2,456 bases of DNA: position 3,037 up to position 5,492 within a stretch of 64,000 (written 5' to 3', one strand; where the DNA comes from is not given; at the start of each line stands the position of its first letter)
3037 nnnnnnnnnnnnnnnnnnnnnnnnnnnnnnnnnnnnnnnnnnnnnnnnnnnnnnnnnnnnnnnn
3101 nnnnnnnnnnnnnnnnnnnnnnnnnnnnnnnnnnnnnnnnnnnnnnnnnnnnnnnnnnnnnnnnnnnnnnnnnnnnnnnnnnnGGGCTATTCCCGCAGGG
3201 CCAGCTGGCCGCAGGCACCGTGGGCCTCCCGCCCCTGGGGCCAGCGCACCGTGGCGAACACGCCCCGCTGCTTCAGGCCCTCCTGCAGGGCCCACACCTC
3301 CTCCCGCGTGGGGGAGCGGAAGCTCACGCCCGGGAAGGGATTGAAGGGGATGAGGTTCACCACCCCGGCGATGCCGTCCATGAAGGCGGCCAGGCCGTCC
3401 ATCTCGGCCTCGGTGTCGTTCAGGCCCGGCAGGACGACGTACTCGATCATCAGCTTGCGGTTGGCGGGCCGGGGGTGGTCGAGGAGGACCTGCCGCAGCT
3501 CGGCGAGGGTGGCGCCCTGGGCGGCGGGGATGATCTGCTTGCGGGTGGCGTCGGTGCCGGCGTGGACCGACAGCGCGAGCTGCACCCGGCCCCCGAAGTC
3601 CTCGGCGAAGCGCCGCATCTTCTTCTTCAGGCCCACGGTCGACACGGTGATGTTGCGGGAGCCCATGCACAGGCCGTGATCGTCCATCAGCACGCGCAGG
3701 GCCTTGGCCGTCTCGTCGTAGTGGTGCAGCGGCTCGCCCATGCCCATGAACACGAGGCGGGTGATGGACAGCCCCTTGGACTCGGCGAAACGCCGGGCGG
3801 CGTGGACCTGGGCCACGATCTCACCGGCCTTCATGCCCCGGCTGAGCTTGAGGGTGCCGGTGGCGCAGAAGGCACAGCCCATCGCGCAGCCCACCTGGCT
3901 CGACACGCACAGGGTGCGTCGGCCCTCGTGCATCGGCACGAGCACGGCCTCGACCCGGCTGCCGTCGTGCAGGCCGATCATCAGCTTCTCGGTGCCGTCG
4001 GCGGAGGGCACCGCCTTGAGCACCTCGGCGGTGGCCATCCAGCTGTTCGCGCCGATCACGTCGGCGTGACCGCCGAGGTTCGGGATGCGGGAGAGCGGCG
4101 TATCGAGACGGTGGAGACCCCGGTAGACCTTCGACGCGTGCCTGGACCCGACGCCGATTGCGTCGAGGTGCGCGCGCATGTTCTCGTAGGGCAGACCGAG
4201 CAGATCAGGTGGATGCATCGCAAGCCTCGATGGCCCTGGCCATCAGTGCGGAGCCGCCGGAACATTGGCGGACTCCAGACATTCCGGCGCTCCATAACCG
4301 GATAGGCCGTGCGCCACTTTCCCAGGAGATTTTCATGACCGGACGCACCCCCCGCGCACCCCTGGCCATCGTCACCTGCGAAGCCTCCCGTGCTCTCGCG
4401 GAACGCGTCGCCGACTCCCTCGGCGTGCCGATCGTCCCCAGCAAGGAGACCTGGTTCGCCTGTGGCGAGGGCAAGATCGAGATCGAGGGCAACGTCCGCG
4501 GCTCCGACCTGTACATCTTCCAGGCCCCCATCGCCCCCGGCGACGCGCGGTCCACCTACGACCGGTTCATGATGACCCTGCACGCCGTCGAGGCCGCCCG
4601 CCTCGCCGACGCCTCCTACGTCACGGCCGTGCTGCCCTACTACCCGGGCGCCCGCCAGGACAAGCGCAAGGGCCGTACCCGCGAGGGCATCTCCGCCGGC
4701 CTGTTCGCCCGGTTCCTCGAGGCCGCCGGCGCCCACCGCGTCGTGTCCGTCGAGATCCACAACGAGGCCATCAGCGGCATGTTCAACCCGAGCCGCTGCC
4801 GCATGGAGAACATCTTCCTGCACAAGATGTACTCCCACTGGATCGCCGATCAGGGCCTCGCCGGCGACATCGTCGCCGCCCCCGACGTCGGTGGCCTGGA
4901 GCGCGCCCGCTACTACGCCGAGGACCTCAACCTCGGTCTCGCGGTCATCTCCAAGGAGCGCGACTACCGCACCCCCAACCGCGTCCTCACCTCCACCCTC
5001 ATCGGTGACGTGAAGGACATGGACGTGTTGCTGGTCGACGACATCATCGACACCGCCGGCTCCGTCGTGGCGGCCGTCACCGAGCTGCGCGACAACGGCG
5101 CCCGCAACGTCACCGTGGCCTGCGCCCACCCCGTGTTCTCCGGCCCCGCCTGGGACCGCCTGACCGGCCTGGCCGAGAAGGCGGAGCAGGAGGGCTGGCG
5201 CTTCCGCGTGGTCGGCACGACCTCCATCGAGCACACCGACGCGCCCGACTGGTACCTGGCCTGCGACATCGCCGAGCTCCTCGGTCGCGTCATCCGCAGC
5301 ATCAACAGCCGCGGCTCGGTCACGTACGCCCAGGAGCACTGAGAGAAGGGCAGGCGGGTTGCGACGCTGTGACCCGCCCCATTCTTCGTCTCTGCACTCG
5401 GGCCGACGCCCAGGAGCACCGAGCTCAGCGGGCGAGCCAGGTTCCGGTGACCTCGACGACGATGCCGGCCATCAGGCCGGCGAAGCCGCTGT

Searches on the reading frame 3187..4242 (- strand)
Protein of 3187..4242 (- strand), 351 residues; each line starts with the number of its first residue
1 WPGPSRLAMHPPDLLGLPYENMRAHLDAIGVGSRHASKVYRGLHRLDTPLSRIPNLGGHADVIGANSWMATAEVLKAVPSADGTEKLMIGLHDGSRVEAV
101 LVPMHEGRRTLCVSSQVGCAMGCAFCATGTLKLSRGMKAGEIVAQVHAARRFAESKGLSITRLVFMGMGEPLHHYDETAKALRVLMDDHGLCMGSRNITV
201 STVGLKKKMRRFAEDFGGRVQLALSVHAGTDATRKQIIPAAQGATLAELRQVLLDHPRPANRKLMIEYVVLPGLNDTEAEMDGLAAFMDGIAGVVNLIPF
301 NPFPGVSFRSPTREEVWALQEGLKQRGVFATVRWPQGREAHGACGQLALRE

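Call 71: find_encoding_contigs(protein=window:3187-4218:-, flank=10000, max_places=3)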
Protein window:3187-4218:- (343 aa): no gene with exactly this product is on record in the collection.

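Call 81: search_protein_families(library=pfam, proteins=[window:3187-4242:-], max_evalue=0.0001)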
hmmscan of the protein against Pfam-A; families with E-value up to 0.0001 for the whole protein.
window:3187-4242:- (351 aa): 1 family
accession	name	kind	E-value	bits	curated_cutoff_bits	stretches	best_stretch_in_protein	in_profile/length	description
PF04055.27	Radical_SAM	-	6.4e-10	39.9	29.5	1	114-280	2-160/166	Radical SAM superfamily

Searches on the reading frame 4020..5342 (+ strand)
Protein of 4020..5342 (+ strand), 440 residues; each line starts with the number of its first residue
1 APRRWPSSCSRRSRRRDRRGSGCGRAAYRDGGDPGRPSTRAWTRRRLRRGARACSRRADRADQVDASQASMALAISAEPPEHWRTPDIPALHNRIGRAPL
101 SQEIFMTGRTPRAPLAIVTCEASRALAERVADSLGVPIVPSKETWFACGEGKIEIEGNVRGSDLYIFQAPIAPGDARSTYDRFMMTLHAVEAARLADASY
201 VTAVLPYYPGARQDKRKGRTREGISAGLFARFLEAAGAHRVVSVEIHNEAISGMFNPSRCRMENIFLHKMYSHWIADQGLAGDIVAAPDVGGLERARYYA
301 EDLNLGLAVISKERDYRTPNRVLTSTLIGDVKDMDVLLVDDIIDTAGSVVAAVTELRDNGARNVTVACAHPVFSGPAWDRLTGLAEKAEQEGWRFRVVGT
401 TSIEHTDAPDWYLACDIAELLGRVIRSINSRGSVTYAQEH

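Call 81: search_protein_families(library=pfam, proteins=[window:4020-5342:+], max_evalue=0.0001)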
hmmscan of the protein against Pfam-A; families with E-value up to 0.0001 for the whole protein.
window:4020-5342:+ (440 aa): 4 families
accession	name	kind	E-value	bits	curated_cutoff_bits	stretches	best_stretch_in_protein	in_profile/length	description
PF13793.12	Pribosyltran_N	-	2.9e-25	88.8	25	1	116-237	2-117/117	N-terminal domain of ribose phosphate pyrophosphokinase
PF00156.33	Pribosyltran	-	1.1e-14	54.4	26.3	1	279-370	27-124/158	Phosphoribosyl transferase domain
PF14572.12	Pribosyl_synth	-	4.2e-11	43.6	27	1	326-436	76-181/184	Phosphoribosyl synthetase-associated domain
PF14681.12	UPRTase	-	7.7e-05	22.7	27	0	310-374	98-161/206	Uracil phosphoribosyltransferase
